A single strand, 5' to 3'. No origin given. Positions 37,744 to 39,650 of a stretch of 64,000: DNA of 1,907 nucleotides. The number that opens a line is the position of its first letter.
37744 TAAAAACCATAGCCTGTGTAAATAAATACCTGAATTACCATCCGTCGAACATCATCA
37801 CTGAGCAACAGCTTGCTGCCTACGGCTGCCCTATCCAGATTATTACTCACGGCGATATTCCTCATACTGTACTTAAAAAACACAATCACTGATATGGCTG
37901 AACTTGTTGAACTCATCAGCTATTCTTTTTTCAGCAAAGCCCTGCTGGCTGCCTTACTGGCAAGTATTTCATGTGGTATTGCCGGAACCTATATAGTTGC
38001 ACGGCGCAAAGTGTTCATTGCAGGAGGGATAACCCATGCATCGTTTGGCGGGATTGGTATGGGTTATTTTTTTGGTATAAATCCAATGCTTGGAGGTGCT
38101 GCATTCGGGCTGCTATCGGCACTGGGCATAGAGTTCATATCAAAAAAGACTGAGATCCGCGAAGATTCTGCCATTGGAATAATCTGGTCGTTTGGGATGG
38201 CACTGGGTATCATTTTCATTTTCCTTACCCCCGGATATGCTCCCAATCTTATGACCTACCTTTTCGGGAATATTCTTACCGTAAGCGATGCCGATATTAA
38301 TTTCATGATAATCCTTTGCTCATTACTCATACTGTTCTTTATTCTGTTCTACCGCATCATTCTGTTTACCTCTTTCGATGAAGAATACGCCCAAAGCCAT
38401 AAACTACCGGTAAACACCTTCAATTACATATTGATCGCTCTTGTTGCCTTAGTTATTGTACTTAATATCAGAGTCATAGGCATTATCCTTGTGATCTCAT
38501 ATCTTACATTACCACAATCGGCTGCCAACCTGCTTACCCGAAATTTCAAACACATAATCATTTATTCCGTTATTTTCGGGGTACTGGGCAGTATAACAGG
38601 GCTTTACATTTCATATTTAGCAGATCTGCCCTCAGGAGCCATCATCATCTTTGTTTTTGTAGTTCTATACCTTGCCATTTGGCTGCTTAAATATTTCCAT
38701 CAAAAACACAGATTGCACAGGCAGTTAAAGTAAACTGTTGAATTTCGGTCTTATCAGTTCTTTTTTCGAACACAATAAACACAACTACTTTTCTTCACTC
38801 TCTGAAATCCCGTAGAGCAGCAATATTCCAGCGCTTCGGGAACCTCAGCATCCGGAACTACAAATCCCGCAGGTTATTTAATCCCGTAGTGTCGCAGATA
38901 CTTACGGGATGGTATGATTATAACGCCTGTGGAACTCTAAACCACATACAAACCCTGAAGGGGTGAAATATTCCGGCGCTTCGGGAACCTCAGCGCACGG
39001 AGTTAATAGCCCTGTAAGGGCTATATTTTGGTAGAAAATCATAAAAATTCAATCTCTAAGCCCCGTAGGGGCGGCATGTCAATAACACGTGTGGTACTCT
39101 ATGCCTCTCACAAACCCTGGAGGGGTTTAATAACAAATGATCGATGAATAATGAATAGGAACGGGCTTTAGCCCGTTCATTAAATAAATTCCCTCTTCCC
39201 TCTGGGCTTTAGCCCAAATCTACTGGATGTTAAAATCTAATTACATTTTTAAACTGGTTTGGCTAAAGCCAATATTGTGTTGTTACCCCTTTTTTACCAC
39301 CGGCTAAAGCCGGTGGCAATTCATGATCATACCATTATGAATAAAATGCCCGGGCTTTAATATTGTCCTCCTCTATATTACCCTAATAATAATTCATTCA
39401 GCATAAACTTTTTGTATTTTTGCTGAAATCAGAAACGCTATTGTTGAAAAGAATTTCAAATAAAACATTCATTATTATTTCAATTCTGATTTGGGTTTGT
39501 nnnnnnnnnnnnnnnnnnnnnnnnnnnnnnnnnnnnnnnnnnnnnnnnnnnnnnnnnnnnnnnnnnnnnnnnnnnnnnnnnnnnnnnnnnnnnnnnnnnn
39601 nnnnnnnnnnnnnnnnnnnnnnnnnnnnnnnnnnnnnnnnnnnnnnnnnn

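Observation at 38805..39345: Second mosaic array of the same module family, sharing a roughly 230-bp block with array 1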

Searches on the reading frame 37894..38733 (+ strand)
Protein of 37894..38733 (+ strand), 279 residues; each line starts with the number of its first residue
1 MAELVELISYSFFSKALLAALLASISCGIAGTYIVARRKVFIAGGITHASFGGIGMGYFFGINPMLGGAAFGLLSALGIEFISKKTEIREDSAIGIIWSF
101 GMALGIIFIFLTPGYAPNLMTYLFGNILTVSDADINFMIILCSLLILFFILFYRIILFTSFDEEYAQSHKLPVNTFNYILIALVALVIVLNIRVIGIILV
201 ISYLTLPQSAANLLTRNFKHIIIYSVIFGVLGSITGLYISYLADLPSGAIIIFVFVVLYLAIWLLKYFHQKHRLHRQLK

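Call 68: find_homologous_proteins(query=window:37894-38733:+, max_evalue=1e-60)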
Query window:37894-38733:+ (279 aa): 7519 proteins with E <= 1e-60 among 8000 candidates; the best 120 are listed.
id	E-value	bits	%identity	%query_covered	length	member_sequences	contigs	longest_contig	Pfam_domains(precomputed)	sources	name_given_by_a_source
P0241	1.5e-168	578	100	100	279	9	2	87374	PF01032.24,PF00950.23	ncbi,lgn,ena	ncbi:MAG: metal ABC transporter permease [Bacteroidales bacterium]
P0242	1.6e-131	456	77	100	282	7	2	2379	PF01032.24,PF00950.23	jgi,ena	-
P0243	5.5e-131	454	76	100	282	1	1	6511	PF01032.24,PF00950.23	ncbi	-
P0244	6.3e-131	454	77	100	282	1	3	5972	PF01032.24,PF00950.23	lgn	-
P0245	1.9e-129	449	75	100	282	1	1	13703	PF01032.24,PF00950.23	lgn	-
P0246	3.2e-129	449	77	100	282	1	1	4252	PF00950.23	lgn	-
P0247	5.5e-129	448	73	100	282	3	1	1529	PF01032.24,PF00950.23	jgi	-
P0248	7.1e-129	447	74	100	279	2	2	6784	PF01032.24,PF00950.23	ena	-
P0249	1.2e-128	447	74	100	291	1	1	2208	PF01032.24,PF00950.23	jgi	jgi:zinc transport system permease protein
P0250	5.9e-128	444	75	100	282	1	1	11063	PF01032.24,PF00950.23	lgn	-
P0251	6.5e-128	444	75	100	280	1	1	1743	PF01032.24,PF00950.23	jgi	-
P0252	1.6e-127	443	73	100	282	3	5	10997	PF01032.24,PF00950.23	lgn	-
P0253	6.2e-127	441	73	100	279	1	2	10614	PF01032.24,PF00950.23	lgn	-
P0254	2.9e-126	439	73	99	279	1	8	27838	PF01032.24,PF00950.23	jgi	jgi:zinc transport system permease protein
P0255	4.1e-126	438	75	100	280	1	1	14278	PF01032.24,PF00950.23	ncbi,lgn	-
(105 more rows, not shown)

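Call 75: find_encoding_contigs(protein=P0245, flank=4000, max_places=2)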
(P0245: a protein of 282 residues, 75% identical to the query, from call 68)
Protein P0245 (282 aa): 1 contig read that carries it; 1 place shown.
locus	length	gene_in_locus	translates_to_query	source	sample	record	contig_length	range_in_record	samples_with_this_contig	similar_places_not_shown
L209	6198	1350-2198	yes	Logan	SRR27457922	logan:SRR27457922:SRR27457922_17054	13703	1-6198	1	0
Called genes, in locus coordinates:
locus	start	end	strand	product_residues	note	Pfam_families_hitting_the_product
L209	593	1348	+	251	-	PF00005:ABC_tran, PF13304:AAA_21 (faint)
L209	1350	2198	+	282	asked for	PF00950:ABC-3, PF01032:FecCD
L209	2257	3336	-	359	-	PF19580:Exo_endo_phos_3, PF03372:Exo_endo_phos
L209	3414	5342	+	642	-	PF12801:Fer4_5, PF13237:Fer4_10 (faint)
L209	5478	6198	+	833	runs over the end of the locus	PF13491:FtsK_4TM, PF17854:FtsK_alpha, PF01580:FtsK_SpoIIIE, PF12846:AAA_10 (faint), PF09397:FtsK_gamma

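Call 76: find_encoding_contigs(protein=P0243, flank=4000, max_places=2)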
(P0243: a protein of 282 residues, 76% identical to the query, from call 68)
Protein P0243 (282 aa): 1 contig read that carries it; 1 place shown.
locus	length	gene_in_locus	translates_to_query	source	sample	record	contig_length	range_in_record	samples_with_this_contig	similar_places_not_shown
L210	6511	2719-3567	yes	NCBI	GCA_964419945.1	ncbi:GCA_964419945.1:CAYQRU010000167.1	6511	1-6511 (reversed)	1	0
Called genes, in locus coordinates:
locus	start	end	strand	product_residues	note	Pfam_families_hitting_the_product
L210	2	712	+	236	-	?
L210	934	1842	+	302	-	PF01297:ZnuA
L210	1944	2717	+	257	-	PF00005:ABC_tran, PF13304:AAA_21 (faint)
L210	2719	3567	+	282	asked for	PF01032:FecCD (weak), PF00950:ABC-3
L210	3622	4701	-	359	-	PF19580:Exo_endo_phos_3, PF03372:Exo_endo_phos (weak)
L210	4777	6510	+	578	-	?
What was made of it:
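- Tried and rejected: The nearest znuB homologues (75-76% identity) have 54-58 nt gaps downstream (calls 75, 76); I did not search those gaps for modules, but they are too short to hold an array.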

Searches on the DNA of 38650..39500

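Call 17: search_rna_families(source=window, start=38650, end=39500, threshold=evalue, max_evalue=10, show_alignments=3)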
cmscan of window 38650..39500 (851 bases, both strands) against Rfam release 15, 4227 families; matches with E-value up to 10: 11.
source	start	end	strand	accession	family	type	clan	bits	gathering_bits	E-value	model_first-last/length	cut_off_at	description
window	39418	39491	+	RF02282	TtnuCD5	Gene; snRNA; snoRNA; CD-box;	-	20.9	70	3.8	1-77/77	no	Tetrahymena snoRNA TtnuCD5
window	39297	39316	+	RF02351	psRNA14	Gene; sRNA;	-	20.1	60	1.3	14-33/84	no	Proteobacteria sRNA psRNA14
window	39450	39482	+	RF01102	PK1-TEV_CVMV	Cis-reg; leader;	-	19.2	40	3.1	1-37/37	no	5'-leader pseudoknot of TEV/CVMV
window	39323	39368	-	RF02389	sau-31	Gene; sRNA;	-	18.6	50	6.6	1-66/66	no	Staphylococcus sRNA sau-31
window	38730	38808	+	RF00476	snosnR61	Gene; snRNA; snoRNA; CD-box;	CL00051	17.1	45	6.5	1-85/85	no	Small nucleolar RNA snR61/Z1/Z11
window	39427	39482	+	RF01283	snoU30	Gene; snRNA; snoRNA; CD-box;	CL00052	15.9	45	8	30-84/86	no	Small nucleolar RNA U30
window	39004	39039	-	RF02438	SpF51_sRNA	Gene; sRNA;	-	15.7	50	6.7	1-45/45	no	Streptococcus sRNA SpF51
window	38951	38995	-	RF01687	Acido-Lenti-1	Gene; sRNA;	-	15.5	37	0.84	1-46/46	no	Acido-Lenti-1 RNA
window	38881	38910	-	RF00682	mir-144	Gene; miRNA;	-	14.7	60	3.3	23-55/78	no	mir-144 microRNA precursor family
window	39060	39077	-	RF01687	Acido-Lenti-1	Gene; sRNA;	-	14.6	37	1.4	28-45/46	no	Acido-Lenti-1 RNA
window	39421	39460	-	RF02120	FTX_2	Gene; lncRNA;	-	14.2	48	6.3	59-97/97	no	FTX transcript, XIST regulator conserved region 2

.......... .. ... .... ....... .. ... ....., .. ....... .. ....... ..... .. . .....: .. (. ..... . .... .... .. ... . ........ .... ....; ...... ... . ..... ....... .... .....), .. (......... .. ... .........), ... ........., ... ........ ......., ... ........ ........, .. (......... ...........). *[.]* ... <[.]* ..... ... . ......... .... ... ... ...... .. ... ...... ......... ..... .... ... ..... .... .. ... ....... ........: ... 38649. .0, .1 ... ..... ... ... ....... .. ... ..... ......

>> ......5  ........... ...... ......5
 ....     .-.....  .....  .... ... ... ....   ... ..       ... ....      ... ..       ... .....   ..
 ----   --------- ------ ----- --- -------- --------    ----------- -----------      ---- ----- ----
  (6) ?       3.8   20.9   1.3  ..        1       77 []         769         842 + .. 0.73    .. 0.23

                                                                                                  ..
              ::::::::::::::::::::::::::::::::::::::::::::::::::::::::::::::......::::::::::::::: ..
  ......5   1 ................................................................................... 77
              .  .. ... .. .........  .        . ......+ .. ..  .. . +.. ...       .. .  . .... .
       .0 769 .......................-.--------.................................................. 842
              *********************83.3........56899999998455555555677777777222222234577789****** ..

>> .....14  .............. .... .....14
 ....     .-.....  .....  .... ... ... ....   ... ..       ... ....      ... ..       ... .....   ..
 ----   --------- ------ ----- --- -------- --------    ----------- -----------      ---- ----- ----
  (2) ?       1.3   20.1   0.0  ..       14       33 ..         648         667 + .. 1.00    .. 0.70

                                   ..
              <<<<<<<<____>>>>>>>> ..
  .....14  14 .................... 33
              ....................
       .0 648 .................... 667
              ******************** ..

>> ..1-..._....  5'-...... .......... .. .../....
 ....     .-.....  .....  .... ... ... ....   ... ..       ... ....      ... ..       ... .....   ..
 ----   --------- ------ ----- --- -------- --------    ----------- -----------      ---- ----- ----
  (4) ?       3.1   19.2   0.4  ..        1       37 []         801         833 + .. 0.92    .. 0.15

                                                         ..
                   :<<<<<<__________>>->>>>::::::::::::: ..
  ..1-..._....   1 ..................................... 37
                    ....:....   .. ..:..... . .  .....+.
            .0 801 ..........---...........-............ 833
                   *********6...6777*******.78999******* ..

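Call 18: search_rna_families(source=window, start=38940, end=39010, threshold=evalue, max_evalue=10, show_alignments=6)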
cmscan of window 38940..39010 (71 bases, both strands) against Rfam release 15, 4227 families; matches with E-value up to 10: 2.
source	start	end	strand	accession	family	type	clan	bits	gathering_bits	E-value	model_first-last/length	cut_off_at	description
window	38951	38995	-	RF01687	Acido-Lenti-1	Gene; sRNA;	-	15.5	37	0.07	1-46/46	no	Acido-Lenti-1 RNA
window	38979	38996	-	RF02147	MEG8_3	Gene; lncRNA;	-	9.3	40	1.5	49-66/66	no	Maternally expressed 8 exon 3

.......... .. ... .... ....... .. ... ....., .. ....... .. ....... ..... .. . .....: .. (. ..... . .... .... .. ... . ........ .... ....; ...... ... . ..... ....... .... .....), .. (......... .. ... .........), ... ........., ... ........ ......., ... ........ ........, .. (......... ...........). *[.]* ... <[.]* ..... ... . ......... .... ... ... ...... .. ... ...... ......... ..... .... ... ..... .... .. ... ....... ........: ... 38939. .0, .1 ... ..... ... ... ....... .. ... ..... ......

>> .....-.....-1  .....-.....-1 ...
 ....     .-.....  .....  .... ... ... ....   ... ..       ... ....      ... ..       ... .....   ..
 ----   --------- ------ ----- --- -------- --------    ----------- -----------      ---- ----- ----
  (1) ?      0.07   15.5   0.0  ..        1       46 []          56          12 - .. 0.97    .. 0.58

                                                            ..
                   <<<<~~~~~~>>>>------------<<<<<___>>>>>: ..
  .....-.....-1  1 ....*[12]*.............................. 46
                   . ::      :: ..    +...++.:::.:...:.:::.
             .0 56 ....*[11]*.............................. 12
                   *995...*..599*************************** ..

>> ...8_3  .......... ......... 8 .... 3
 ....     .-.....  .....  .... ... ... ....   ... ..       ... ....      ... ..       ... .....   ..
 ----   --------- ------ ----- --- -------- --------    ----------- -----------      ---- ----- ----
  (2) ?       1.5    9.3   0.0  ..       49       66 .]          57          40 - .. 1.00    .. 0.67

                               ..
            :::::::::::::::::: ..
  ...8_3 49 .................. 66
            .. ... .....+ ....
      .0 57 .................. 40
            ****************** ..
